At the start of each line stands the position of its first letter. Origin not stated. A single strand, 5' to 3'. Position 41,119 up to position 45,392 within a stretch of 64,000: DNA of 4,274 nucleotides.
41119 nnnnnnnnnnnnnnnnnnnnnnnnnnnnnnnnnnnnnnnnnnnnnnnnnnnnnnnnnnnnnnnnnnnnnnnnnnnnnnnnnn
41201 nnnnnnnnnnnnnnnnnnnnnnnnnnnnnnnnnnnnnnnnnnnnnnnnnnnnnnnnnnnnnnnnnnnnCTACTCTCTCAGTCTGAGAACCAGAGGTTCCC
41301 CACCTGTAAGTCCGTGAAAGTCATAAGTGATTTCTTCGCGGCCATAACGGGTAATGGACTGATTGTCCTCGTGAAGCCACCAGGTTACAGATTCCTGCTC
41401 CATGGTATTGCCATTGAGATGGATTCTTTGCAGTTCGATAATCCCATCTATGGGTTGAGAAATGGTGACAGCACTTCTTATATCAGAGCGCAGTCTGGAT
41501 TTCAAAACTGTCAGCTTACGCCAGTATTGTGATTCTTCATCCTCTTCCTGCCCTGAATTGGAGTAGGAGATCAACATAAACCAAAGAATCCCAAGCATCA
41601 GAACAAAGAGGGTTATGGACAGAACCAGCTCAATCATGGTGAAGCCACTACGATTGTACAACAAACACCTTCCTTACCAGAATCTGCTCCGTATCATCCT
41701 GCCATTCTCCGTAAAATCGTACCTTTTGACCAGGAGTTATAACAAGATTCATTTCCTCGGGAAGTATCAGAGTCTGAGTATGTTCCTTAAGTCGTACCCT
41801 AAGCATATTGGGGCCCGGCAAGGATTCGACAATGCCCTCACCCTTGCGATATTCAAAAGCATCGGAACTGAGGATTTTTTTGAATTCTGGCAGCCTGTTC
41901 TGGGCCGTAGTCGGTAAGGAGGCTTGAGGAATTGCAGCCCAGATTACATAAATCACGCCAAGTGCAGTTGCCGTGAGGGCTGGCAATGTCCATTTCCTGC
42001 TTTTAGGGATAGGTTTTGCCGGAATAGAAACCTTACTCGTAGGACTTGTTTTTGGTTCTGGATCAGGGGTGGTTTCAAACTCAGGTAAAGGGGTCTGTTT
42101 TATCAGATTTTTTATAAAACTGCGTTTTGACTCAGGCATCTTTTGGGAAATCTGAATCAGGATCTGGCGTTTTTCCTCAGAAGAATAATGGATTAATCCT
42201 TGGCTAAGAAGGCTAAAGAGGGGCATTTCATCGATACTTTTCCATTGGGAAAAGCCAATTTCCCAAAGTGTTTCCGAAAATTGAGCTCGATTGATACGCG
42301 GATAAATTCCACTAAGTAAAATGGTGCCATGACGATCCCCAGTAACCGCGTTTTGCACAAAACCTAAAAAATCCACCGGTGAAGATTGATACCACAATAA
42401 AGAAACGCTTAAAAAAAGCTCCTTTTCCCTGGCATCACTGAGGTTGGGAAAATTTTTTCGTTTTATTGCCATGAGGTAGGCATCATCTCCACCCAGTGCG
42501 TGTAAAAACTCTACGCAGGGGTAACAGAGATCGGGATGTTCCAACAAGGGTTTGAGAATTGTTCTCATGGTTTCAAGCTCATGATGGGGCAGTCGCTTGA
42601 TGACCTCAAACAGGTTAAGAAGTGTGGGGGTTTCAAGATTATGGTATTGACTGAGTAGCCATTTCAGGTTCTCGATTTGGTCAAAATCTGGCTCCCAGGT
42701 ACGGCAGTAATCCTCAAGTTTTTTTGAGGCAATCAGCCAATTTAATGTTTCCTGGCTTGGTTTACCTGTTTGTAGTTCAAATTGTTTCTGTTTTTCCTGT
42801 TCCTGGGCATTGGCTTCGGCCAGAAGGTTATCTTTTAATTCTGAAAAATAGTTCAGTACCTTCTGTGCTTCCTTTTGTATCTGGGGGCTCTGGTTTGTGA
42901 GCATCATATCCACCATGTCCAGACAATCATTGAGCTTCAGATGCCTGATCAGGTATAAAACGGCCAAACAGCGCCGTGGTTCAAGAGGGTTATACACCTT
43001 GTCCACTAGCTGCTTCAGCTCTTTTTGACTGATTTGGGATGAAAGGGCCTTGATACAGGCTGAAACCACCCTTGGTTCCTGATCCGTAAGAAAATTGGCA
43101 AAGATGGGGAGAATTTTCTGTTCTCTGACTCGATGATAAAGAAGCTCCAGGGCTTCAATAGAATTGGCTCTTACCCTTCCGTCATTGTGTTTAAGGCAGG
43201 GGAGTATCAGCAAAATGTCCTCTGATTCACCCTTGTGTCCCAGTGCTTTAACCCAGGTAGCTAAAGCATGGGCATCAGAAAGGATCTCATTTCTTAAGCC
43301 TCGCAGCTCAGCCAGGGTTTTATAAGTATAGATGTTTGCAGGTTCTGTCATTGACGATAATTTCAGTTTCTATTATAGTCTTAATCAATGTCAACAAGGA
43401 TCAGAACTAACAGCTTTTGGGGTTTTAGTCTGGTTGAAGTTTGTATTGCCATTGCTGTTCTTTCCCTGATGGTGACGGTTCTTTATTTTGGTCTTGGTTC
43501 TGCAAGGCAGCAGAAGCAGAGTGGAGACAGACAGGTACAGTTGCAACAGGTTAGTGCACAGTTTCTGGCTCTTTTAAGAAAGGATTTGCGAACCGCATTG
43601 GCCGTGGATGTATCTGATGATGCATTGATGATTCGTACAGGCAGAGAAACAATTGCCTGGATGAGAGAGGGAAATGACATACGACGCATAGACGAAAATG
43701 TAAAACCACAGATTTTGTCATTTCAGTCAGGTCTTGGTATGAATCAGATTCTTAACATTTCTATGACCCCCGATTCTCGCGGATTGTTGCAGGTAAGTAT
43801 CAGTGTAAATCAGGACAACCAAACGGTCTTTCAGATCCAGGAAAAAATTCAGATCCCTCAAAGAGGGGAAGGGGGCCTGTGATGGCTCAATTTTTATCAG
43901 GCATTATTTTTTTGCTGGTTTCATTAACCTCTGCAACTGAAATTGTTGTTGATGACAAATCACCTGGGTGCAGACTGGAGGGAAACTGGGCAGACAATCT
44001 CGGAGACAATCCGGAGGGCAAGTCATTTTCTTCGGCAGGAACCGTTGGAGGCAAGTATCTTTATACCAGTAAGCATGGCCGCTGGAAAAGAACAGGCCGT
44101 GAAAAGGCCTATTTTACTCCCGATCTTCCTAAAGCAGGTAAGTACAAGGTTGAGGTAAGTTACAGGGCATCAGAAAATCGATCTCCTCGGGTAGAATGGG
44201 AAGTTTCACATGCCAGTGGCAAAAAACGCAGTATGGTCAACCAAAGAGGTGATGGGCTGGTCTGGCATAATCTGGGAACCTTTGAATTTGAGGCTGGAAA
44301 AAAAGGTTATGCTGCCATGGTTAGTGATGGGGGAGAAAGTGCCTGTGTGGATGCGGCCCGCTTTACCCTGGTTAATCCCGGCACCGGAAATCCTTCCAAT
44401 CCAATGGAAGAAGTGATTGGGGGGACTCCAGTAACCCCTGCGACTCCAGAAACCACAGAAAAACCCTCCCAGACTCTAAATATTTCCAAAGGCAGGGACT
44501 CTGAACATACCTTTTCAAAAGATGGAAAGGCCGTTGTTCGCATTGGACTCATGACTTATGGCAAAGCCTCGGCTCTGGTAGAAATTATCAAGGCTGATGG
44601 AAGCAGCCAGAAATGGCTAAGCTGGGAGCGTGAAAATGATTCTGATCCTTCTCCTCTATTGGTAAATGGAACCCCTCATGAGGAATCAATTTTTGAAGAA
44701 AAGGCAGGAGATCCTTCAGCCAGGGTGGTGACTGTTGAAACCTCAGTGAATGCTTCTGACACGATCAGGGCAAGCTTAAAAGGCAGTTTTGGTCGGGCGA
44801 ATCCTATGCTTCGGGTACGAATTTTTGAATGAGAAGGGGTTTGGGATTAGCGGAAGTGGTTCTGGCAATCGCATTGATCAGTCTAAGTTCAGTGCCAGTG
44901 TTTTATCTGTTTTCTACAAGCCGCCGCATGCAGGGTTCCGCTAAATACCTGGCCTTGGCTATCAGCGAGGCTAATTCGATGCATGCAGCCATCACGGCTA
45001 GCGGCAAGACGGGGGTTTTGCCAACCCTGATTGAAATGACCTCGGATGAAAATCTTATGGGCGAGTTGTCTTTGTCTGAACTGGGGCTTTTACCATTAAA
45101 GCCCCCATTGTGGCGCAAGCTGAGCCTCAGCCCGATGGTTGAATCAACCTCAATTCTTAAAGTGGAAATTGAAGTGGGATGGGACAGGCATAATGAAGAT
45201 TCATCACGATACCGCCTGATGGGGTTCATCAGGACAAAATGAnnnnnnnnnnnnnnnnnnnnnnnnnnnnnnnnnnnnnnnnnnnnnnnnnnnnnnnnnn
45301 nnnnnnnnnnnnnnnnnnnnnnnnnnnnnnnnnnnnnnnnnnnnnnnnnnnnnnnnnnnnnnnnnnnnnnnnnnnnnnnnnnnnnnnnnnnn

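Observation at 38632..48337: Type-IV-filament-like locus with no platform protein or secretin, interleaved with unprecedented partner proteins (main candidate for an undescribed system)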

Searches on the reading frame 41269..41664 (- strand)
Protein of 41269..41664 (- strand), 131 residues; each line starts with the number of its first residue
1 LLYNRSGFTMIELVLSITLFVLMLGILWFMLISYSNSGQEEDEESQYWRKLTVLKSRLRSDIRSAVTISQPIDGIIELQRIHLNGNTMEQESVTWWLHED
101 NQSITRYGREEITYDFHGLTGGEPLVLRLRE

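Call 4: search_protein_families(library=pfam, proteins=[window:41269-41664:-], max_evalue=0.1)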
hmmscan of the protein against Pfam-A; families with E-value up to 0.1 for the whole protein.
window:41269-41664:- (131 aa): 2 families
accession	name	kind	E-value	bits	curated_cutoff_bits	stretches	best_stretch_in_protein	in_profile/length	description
PF07963.17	N_methyl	-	5.5e-05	23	21.2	1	4-27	3-26/27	Prokaryotic N-terminal methylation motif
PF06011.17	TRP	-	0.087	12.1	28.5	0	12-108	229-280/426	Transient receptor potential (TRP) ion channel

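Call 24: search_protein_families(library=ncbifam, proteins=[window:41269-41664:-], max_evalue=0.1)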
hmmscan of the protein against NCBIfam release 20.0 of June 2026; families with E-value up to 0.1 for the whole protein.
window:41269-41664:- (131 aa): 7 families
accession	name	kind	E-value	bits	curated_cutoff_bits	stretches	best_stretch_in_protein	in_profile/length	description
NF041002.1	pilin_ComGF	equivalog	5.3e-05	23.5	80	1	6-48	2-45/139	competence type IV pilus minor pilin ComGF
NF041013.1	T4P_ComGE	equivalog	0.0033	17.5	49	1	6-47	4-45/83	competence type IV pilus minor pilin ComGE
TIGR02532.1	IV_pilin_GFxxxE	domain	0.0089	15.8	16.3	1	5-26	1-22/24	prepilin-type N-terminal cleavage/methylation domain-containing protein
NF007660.0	PRK10332.1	equivalog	0.021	15.3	86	1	2-51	5-54/107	prepilin-type N-terminal cleavage/methylation domain-containing protein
TIGR01711.1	gspJ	equivalog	0.022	14.6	64.85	1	7-92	2-85/192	type II secretion system minor pseudopilin GspJ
TIGR01708.2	typeII_sec_gspH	equivalog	0.049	13.6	80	1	6-49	2-45/169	type II secretion system minor pseudopilin GspH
NF038304.1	EPS_HpsC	equivalog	0.051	13.1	200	1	4-68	19-83/318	hormogonium polysaccharide secretion pseudopilin HpsC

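Call 73: search_solved_structures(query=A4, max_evalue=10)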
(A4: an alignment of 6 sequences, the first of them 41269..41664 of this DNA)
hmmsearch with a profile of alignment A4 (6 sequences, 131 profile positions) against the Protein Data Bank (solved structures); distinct sequences matched with E-value up to 10: 19.
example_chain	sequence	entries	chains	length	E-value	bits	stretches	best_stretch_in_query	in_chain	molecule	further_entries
9egp_A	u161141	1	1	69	0.00036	23.4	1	1-47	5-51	Geopilin domain 1 protein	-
7tgg_A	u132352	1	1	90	0.00057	22.7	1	1-58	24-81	Geopilin domain 1 protein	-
9laa_A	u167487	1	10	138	0.002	21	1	3-36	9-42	Type IV pilin protein PilA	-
9lab_B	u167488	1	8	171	0.041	16.7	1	1-32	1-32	MSHA major pilin subunit MshA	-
8pfb_G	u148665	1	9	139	0.042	16.7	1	7-45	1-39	Type IV pilin PilE1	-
8p3b_A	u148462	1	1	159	0.044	16.6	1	7-39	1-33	Fimbrial protein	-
2hi2_A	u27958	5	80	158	0.1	15.5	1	7-39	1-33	Fimbrial protein | PilA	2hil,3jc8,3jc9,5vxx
1ay2_A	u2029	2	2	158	0.1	15.5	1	7-39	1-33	TYPE 4 PILIN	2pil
5kua_A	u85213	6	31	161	0.19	14.6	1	7-39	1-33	pilin | Neisseria meningitidis PilE variant SB-GATDH | Neisseria meningitidis PilE, SB-DATDH variant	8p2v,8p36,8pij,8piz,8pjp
6xxd_A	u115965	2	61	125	0.21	14.5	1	7-41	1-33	PilA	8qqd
2m7g_A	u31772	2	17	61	0.25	14.2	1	7-59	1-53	Geopilin domain 1 protein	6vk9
8tum_e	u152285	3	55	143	0.43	13.5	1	7-37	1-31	Type IV major pilin protein PilA | Pilin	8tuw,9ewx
1oqw_A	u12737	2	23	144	0.48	13.3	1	7-37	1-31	Fimbrial protein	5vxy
8tj2_C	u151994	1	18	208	0.49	13.3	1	7-45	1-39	Type IV major pilin protein PilA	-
6gv9_A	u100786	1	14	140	0.54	13.1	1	7-45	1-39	Prepilin peptidase-dependent protein D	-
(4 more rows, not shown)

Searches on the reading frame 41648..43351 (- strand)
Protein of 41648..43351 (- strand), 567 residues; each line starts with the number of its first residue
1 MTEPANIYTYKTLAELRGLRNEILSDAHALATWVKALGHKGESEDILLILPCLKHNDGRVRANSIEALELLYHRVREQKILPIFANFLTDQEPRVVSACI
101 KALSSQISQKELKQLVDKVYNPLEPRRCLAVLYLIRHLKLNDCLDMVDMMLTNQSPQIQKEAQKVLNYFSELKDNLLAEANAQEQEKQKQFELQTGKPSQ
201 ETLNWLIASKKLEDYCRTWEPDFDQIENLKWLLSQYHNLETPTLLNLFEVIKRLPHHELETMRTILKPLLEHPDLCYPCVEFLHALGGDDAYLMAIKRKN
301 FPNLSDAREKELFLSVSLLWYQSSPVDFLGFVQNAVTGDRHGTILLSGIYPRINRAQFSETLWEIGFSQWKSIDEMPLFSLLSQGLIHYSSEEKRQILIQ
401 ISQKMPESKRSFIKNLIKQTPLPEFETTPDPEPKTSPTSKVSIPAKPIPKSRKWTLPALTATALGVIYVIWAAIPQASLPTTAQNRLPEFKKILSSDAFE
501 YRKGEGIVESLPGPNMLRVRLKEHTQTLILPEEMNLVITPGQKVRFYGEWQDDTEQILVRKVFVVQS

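Call 4: search_protein_families(library=pfam, proteins=[window:41648-43351:-], max_evalue=0.1)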
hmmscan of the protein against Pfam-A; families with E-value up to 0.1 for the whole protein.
window:41648-43351:- (567 aa): 7 families
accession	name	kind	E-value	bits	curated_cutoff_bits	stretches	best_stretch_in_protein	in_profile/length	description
PF13646.12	HEAT_2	-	1.4e-08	35.3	27.7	1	49-117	4-69/88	HEAT repeats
PF02985.28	HEAT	-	4.3e-06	26.9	23.5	1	80-104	1-25/31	HEAT repeat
PF12717.13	Cnd1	-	0.00025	21.6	26.4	1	52-111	29-89/162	non-SMC mitotic condensation complex subunit 1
PF00514.29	Arm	-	0.018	15.5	20.6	0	75-104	8-37/41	Armadillo/beta-catenin-like repeat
PF21041.3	XMAP215_CLASP_TOG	-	0.045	13.9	27.1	1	48-115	98-166/230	XMAP215/Dis1/CLASP, TOG domain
PF21581.3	SCD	-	0.053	14.3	27.5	0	59-115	6-66/75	Stromalin conservative domain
PF24993.1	GNC1_N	-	0.088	13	26.3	0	49-86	84-121/134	Stalled ribosome sensor GCN1 N-terminal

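Call 24: search_protein_families(library=ncbifam, proteins=[window:41648-43351:-], max_evalue=0.1)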
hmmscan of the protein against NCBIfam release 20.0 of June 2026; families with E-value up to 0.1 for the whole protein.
window:41648-43351:- (567 aa): 1 family
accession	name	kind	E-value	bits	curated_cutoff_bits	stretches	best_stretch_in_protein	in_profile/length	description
NF045915.1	PhycobilmeDegNblB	equivalog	0.023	14.2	300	0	32-75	149-192/214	phycobilisome degradation protein NblB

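Call 50: search_protein_families(library=phrogs, proteins=[window:41648-43351:-], max_evalue=0.01)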
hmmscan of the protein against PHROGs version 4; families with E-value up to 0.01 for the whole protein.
window:41648-43351:- (567 aa): 0 families

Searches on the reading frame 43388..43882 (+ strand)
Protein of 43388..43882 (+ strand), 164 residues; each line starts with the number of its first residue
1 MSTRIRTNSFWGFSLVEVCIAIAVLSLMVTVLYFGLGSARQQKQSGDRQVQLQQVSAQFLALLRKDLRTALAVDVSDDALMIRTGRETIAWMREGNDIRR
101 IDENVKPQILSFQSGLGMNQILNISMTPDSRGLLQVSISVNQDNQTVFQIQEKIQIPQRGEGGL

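Call 4: search_protein_families(library=pfam, proteins=[window:43388-43882:+], max_evalue=0.1)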
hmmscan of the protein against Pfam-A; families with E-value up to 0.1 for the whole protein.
window:43388-43882:+ (164 aa): 2 families
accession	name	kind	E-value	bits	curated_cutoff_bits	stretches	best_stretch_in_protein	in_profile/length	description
PF07963.17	N_methyl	-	0.0055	16.7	21.2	1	12-33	6-27/27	Prokaryotic N-terminal methylation motif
PF00986.26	DNA_gyraseB_C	-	0.083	13.5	29.8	0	119-149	18-48/63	DNA gyrase B subunit, carboxyl terminus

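Call 24: search_protein_families(library=ncbifam, proteins=[window:43388-43882:+], max_evalue=0.1)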
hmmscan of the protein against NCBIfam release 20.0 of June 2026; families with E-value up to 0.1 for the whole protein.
window:43388-43882:+ (164 aa): 10 families
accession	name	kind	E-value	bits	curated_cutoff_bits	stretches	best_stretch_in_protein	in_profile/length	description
NF041002.1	pilin_ComGF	equivalog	3.4e-05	24.1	80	1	12-100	3-94/139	competence type IV pilus minor pilin ComGF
NF007848.0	PRK10557.1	equivalog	6.9e-05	22.2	120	1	11-70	11-70/192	prepilin peptidase-dependent protein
NF047828.1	T3SSXpsI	equivalog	0.00017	21.6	150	1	12-51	3-42/132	type II secretion system protein XpsI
NF041013.1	T4P_ComGE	equivalog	0.00095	19.2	49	1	12-55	5-48/83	competence type IV pilus minor pilin ComGE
TIGR02532.1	IV_pilin_GFxxxE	domain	0.0042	16.9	16.3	1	12-32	3-23/24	prepilin-type N-terminal cleavage/methylation domain-containing protein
NF007800.0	PRK10506.1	equivalog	0.012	15.5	158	1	11-70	9-61/163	prepilin peptidase-dependent protein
TIGR01711.1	gspJ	equivalog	0.015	15.1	64.85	1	12-79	2-69/192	type II secretion system minor pseudopilin GspJ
NF006453.0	PRK08808.1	equivalog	0.037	13.1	295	1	11-78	7-74/211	type II secretion system protein J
NF007660.0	PRK10332.1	equivalog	0.042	14.3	86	1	10-55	8-50/107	prepilin-type N-terminal cleavage/methylation domain-containing protein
NF011685.0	PRK15105.1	subfamily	0.044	12.3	737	1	11-80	22-91/588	peptidoglycan glycosyltransferase FtsI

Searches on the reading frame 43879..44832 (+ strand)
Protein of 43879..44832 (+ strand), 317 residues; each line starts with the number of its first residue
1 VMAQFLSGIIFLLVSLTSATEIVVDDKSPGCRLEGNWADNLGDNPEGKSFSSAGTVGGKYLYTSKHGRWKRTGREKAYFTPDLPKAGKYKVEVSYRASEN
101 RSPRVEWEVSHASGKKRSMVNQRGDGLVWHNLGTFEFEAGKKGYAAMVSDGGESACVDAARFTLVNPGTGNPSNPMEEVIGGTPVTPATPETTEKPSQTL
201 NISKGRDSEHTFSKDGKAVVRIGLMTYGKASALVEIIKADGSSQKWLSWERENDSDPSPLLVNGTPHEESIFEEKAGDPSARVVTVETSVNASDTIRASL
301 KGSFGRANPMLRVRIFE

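Call 4: search_protein_families(library=pfam, proteins=[window:43879-44832:+], max_evalue=0.1)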
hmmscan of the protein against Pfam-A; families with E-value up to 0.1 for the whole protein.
window:43879-44832:+ (317 aa): 1 family
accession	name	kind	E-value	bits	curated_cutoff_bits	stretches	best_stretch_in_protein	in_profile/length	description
PF25275.1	Golvesin_C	-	3.1e-19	69.8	31.6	1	23-162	2-130/132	Golvesin C-terminal domain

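Call 24: search_protein_families(library=ncbifam, proteins=[window:43879-44832:+], max_evalue=0.1)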
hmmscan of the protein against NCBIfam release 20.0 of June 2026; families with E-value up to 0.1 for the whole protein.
window:43879-44832:+ (317 aa): 0 families

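Call 33: search_solved_structures(query=window:43879-44832:+, max_evalue=1)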
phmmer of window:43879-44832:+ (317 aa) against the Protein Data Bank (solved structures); distinct sequences matched with E-value up to 1: 4.
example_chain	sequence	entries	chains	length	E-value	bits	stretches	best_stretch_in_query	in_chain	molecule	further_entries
6f2p_A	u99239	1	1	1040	3.3e-12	49.5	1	55-154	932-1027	Paenibacillus xanthan lyase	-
9uo9_B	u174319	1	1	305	0.19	14.2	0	28-71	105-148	Junctophilin-2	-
3qva_A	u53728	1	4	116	0.31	13.5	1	31-79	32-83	Transthyretin-like protein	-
7rxe_A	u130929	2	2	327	0.69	12.4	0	26-71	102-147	Junctophilin-2 N-terminal fragment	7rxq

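Call 50: search_protein_families(library=phrogs, proteins=[window:43879-44832:+], max_evalue=0.01)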
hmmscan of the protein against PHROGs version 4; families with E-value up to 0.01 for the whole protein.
window:43879-44832:+ (317 aa): 0 families

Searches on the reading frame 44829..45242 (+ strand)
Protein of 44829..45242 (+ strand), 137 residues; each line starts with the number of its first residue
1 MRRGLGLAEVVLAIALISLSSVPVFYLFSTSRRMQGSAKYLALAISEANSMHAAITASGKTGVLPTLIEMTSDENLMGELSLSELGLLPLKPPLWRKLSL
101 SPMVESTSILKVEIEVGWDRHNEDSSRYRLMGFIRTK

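Call 4: search_protein_families(library=pfam, proteins=[window:44829-45242:+], max_evalue=0.1)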
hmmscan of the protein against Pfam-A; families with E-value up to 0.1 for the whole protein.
window:44829-45242:+ (137 aa): 0 families

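Call 24: search_protein_families(library=ncbifam, proteins=[window:44829-45242:+], max_evalue=0.1)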
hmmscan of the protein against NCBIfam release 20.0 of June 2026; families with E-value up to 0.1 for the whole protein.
window:44829-45242:+ (137 aa): 0 families

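Call 50: search_protein_families(library=phrogs, proteins=[window:44829-45242:+], max_evalue=0.01)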
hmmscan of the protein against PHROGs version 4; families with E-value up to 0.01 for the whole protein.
window:44829-45242:+ (137 aa): 0 families

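Call 72: search_solved_structures(query=A5, max_evalue=10)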
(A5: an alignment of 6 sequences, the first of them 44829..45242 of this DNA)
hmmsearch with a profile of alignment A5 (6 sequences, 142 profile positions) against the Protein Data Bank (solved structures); distinct sequences matched with E-value up to 10: 10.
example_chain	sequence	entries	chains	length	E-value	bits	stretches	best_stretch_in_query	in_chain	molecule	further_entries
8uhf_A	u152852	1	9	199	0.027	17.8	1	5-95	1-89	Toxin co-regulated pilin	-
3at5_A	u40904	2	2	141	0.085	16.2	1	21-93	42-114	AlphaA-globin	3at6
7tgg_A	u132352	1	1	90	0.35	14.2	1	2-38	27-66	Geopilin domain 1 protein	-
9egp_A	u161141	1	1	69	0.45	13.8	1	2-30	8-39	Geopilin domain 1 protein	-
3wr1_A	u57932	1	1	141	0.57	13.5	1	21-64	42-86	Hemoglobin subunit alpha-A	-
3wtg_A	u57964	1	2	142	0.6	13.5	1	21-65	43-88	Hemoglobin subunit alpha-A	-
9lab_B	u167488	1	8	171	0.73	13.2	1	2-54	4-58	MSHA major pilin subunit MshA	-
3a59_A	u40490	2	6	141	1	12.7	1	21-64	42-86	Hemoglobin subunit alpha-A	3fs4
2r80_A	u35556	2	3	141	1.1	12.5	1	21-64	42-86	Hemoglobin subunit alpha-A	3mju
3dhr_A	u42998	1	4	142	1.2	12.5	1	21-64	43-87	Hemoglobin subunit alpha-A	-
